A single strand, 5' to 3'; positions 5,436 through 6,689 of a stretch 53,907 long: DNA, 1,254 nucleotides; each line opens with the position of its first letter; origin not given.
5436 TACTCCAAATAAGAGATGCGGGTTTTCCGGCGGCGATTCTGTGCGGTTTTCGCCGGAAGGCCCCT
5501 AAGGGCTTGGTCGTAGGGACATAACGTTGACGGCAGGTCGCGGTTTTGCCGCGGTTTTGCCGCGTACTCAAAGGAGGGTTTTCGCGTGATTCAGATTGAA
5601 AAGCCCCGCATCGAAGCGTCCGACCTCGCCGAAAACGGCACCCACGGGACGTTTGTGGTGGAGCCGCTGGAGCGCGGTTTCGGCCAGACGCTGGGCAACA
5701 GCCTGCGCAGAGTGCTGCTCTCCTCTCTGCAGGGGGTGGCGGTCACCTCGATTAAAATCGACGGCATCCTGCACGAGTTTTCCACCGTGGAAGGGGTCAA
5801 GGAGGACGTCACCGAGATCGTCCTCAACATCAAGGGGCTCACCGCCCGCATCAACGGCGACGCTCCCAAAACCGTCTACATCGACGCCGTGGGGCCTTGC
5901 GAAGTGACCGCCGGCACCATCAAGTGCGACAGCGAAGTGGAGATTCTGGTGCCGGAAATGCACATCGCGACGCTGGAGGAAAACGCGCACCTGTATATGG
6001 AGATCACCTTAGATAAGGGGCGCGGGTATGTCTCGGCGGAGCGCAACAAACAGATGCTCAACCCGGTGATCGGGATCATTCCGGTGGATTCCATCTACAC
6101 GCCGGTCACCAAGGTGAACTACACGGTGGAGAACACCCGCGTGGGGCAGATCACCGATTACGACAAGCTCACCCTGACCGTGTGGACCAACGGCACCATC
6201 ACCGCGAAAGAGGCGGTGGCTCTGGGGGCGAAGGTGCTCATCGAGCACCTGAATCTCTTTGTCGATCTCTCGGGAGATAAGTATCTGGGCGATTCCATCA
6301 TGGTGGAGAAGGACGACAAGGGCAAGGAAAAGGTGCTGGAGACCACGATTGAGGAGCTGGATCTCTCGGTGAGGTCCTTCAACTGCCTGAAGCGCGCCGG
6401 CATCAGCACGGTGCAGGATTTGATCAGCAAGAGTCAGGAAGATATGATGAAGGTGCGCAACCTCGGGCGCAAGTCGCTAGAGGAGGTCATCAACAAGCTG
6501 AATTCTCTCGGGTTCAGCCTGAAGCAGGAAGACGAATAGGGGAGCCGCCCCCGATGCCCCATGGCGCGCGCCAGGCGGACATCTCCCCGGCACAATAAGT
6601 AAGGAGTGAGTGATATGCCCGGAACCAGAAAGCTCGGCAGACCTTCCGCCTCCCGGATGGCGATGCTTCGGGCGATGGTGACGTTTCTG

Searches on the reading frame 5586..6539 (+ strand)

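Call 77: search_protein_families(library=pfam, proteins=[window:5586-6539:+], max_evalue=0.00001)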
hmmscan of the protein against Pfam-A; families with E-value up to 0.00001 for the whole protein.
window:5586-6539:+ (317 aa): 3 families
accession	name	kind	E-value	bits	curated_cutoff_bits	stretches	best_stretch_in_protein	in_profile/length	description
PF01000.31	RNA_pol_A_bac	-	2.4e-34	118.6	33.9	1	56-172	1-119/119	RNA polymerase Rpb3/RpoA insert domain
PF03118.21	RNA_pol_A_CTD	-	8.8e-28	96.3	23.8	1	243-306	3-66/67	Bacterial RNA polymerase, alpha chain C terminal domain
PF01193.29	RNA_pol_L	-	9.6e-27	93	24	1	26-222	1-74/74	RNA polymerase Rpb3/Rpb11 dimerisation domain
